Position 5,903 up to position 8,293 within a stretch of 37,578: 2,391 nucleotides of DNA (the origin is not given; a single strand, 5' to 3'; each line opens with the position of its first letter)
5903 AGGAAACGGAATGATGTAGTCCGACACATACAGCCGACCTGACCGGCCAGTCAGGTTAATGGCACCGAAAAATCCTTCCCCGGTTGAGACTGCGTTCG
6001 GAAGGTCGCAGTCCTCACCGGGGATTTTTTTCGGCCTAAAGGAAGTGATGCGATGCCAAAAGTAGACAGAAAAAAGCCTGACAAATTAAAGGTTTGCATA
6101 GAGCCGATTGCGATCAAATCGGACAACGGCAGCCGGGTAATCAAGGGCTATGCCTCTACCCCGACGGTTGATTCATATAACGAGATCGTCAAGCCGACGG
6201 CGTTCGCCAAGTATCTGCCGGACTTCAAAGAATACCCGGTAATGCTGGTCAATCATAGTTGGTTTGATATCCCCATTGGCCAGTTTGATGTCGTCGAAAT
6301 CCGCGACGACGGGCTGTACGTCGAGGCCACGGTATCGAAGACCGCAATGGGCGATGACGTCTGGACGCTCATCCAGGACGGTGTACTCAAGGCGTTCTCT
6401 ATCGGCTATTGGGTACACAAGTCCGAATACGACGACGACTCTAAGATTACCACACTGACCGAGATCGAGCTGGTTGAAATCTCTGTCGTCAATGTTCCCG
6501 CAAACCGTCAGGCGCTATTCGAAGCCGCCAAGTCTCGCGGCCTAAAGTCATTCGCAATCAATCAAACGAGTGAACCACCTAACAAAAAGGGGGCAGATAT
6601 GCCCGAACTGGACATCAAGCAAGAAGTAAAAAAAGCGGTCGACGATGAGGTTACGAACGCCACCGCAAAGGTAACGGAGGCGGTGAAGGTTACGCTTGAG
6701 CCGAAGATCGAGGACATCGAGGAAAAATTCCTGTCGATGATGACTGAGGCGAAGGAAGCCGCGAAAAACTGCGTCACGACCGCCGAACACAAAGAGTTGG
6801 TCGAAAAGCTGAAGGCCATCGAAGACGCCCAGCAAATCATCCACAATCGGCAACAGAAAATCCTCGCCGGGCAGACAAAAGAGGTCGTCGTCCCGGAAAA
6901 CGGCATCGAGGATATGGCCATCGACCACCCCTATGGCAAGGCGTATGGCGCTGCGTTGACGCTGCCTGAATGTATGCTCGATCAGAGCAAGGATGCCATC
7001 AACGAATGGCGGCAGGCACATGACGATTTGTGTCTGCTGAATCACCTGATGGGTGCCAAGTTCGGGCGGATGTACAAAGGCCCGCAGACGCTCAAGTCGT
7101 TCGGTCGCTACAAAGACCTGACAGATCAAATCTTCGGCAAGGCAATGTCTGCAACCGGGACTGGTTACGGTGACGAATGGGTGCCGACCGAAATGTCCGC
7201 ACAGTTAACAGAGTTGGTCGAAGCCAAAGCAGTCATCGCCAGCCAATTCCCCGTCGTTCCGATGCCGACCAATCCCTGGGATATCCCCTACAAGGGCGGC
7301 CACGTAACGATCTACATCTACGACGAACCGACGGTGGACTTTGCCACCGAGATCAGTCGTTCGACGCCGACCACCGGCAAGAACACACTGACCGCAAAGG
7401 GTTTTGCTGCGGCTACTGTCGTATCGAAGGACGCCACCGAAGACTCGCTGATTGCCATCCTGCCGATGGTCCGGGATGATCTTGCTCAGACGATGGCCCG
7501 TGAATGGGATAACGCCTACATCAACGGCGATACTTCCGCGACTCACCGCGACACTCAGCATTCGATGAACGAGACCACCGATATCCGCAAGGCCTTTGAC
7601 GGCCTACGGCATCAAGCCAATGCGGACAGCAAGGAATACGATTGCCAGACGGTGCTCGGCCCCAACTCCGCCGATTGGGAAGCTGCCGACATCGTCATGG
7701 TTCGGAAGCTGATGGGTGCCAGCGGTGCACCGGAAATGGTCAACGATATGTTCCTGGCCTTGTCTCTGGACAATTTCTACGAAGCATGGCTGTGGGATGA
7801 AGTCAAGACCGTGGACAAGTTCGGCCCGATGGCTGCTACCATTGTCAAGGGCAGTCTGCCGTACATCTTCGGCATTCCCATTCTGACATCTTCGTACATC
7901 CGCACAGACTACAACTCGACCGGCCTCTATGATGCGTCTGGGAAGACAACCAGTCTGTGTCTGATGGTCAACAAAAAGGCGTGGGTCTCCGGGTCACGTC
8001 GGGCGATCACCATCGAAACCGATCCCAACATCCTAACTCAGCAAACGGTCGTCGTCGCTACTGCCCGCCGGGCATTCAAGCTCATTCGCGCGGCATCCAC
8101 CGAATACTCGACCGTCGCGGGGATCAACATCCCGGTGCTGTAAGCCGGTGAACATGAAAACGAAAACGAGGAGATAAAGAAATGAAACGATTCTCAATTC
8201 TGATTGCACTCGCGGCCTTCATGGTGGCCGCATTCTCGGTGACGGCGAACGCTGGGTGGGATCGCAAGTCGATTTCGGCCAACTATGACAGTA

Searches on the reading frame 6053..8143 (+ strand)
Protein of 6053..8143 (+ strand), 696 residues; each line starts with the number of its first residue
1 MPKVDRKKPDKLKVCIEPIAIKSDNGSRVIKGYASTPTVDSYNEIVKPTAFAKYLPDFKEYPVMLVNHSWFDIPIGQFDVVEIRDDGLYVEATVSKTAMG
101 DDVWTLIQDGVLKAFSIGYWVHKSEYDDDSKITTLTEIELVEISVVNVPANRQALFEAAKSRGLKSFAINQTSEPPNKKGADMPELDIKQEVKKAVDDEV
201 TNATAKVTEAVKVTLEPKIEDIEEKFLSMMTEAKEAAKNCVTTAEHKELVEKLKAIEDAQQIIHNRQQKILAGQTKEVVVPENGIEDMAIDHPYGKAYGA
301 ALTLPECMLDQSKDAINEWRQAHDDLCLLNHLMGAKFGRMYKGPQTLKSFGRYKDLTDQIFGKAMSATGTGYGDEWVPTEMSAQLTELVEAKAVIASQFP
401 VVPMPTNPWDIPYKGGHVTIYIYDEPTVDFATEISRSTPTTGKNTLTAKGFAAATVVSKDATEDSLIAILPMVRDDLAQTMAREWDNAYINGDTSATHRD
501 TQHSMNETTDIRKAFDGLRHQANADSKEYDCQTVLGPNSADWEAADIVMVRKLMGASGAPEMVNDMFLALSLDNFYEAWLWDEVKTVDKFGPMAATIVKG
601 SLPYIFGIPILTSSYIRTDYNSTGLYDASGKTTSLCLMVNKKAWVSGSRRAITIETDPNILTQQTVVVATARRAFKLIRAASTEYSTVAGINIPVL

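Call 47: search_protein_families(library=phrogs, proteins=[window:6053-8143:+], max_evalue=0.001)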
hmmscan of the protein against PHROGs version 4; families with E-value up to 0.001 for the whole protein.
window:6053-8143:+ (696 aa): 16 families
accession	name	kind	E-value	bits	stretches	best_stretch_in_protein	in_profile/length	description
phrog_80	-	head and packaging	2.3e-42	147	1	18-246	223-468/607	head maturation protease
phrog_617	-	head and packaging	8.8e-41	141.5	1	24-498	22-470/626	major head protein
phrog_2263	-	head and packaging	1.8e-30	107.4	2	24-303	35-301/551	major head protein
phrog_10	-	head and packaging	2.6e-19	70.7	1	123-518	205-517/752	major head protein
phrog_3244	-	head and packaging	2.6e-18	67.8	1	25-251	30-266/326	head maturation protease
phrog_21715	-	unknown function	1.5e-12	48.5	1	23-212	14-193/381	-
phrog_4523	-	head and packaging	2.3e-12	47.4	1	65-265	75-283/644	major head and protease protein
phrog_11321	-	unknown function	4.8e-12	47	1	57-258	28-237/327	-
phrog_3270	-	head and packaging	1.5e-10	41.4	1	32-279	9-270/603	head maturation protease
phrog_9427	-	head and packaging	2.9e-10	40.9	1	22-154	23-163/453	head maturation protease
phrog_37668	-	head and packaging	8.7e-10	39.2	1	85-165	89-169/313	head maturation protease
phrog_7015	-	head and packaging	3.5e-09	37.5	1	59-200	45-178/240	head maturation protease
phrog_13042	-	head and packaging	6.2e-09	36.4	1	82-289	90-295/386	major head protein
phrog_1623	-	head and packaging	2.4e-07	31.4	1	432-676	79-290/305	virion structural protein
phrog_9644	-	head and packaging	8.2e-06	26.3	1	6-161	141-308/341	head maturation protease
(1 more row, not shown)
